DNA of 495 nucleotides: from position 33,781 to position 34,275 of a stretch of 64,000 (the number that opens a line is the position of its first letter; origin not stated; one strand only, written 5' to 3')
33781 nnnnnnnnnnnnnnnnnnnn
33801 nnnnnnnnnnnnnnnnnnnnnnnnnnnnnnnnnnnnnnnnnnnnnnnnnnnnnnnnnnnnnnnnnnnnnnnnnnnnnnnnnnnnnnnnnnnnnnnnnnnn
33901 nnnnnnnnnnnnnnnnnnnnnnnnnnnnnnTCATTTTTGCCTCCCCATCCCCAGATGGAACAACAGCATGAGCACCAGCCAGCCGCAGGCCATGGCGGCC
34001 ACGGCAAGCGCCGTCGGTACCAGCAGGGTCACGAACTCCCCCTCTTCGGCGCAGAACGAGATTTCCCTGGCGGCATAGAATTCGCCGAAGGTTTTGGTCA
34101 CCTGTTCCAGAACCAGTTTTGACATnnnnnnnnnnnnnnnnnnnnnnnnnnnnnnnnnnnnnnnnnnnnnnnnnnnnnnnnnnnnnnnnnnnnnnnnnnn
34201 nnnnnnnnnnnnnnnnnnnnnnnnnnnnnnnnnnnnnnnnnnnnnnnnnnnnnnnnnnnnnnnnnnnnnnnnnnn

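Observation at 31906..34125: ybgA cluster without the photolyase gene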

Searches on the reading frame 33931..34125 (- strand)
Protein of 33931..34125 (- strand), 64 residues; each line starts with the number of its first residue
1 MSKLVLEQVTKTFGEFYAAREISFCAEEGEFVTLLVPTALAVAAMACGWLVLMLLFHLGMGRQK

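Call 4: search_protein_families(library=pfam, proteins=[window:33931-34125:-], max_evalue=0.01)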
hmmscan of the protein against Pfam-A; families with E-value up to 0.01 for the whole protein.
window:33931-34125:- (64 aa): 0 families

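Call 36: search_protein_families(library=ncbifam, proteins=[window:33931-34125:-], max_evalue=1)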
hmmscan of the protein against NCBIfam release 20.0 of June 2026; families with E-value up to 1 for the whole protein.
window:33931-34125:- (64 aa): 11 families
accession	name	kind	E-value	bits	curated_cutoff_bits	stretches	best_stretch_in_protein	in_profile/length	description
TIGR03265.1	PhnT2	equivalog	0.00056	19.2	457.7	1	3-38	4-39/353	putative 2-aminoethylphosphonate ABC transporter ATP-binding protein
NF008233.0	PRK11000.1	equivalog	0.0013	17.7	568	1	1-39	1-39/369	maltose/maltodextrin ABC transporter ATP-binding protein MalK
TIGR00968.1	3a0106s01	subfamily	0.0021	17.6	342.75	1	5-39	2-36/237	sulfate ABC transporter ATP-binding protein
TIGR03522.1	GldA_ABC_ATP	equivalog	0.0032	17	402.6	1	4-39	3-38/301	gliding motility-associated ABC transporter ATP-binding subunit GldA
NF043075.1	MMSYN1_0197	equivalog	0.0099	14.8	550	1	5-39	4-38/341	spermidine/putrescine ABC transporter ATP-binding protein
NF008513.0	PRK11432.1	equivalog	0.012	14.6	496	1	4-39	7-42/351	ferric ABC transporter ATP-binding protein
NF006987.0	PRK09452.1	equivalog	0.015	14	482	1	4-39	18-53/378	spermidine/putrescine ABC transporter ATP-binding protein PotA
NF008653.0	PRK11650.1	subfamily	0.035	13.2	432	1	1-38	1-39/357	sn-glycerol-3-phosphate ABC transporter ATP-binding protein UgpC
NF007090.0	PRK09544.1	equivalog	0.062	12.7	306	1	2-44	2-45/251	zinc ABC transporter ATP-binding protein ZnuC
TIGR03864.1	PQQ_ABC_ATP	hypoth_equivalog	0.14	11.6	302.25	1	4-37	2-35/236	ABC transporter, ATP-binding subunit, PQQ-dependent alcohol dehydrogenase system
NF040729.1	ABC_ATP_SaoA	equivalog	0.18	11.2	360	1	7-39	5-41/248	ABC transporter ATP-binding protein SaoA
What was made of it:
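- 33931..34125 (-): 64-aa in-frame chimeric ORF. Window 34125 to about 34021 gives ABC-transporter ATPase codons 1-35, ending just before the Walker A motif. About 34020 to 33931 gives the last 29 codons and the stop of DUF2878. NCBIfam ABC-ATPase models match residues 1-39 only (call 36).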

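Call 66: find_encoding_contigs(protein=window:33934-34125:-, flank=10000, max_places=6)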
Protein seq(64 aa) (64 aa): 24 contigs read that carry it; 6 places shown.
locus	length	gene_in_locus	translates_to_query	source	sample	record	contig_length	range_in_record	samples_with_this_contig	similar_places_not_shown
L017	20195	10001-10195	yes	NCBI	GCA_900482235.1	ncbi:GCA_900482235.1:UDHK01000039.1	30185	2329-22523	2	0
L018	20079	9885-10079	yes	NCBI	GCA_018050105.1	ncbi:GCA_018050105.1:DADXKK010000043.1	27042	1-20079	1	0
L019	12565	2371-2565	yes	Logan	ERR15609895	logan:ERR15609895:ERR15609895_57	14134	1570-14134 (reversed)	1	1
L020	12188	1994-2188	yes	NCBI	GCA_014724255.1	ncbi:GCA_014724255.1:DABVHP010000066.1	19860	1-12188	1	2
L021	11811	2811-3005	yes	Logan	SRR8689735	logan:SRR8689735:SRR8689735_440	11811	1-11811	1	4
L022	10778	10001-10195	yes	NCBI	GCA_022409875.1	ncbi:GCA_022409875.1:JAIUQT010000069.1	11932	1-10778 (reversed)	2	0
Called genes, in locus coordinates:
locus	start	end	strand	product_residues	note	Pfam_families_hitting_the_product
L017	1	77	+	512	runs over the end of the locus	PF13007:LZ_Tnp_IS66, PF13005:zf-IS66, PF03050:DDE_Tnp_IS66, PF13817:DDE_Tnp_IS66_C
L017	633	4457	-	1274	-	PF02395:Peptidase_S6, PF24078:Beta-sol_PIC_HAP1_IgA0_2nd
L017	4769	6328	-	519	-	PF03806:ABG_transport, PF03606:DcuC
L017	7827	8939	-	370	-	PF00480:ROK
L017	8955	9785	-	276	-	PF03009:GDPD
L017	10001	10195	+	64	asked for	-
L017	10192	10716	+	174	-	-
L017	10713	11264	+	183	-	PF12915:DUF3833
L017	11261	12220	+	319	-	PF04463:2-thiour_desulf, PF08349:DUF1722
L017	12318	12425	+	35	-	-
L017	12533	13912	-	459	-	PF02264:LamB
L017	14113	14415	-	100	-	PF02255:PTS_IIA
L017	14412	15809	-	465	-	PF00232:Glyco_hydro_1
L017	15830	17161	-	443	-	PF02378:PTS_EIIC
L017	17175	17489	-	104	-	PF02302:PTS_IIB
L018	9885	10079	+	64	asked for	-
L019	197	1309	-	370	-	PF00480:ROK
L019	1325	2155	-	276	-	PF03009:GDPD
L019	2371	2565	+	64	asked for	-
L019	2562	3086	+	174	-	-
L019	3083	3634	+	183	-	PF12915:DUF3833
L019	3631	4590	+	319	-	PF04463:2-thiour_desulf, PF08349:DUF1722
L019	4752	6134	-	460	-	PF02264:LamB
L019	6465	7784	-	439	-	PF01261:AP_endonuc_2 (weak), PF27526:XylA2_C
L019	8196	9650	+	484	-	PF13347:MFS_2, PF07690:MFS_1 (weak)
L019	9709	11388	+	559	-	PF04616:Glyco_hydro_43, PF17851:GH43_C2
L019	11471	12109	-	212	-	PF26345:ScoMcrA_N, PF01844:HNH (weak)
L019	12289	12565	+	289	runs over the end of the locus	PF26340:DNA-SBD_ScoMcrA, PF13391:HNH_2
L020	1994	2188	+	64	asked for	-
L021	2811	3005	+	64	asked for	-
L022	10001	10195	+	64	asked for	-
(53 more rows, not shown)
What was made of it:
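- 33931..34125 (-): The identical ORF lies on at least 24 public contigs (call 66).
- Tried and rejected: 'Assembly chimera' was considered and rejected (call 66).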
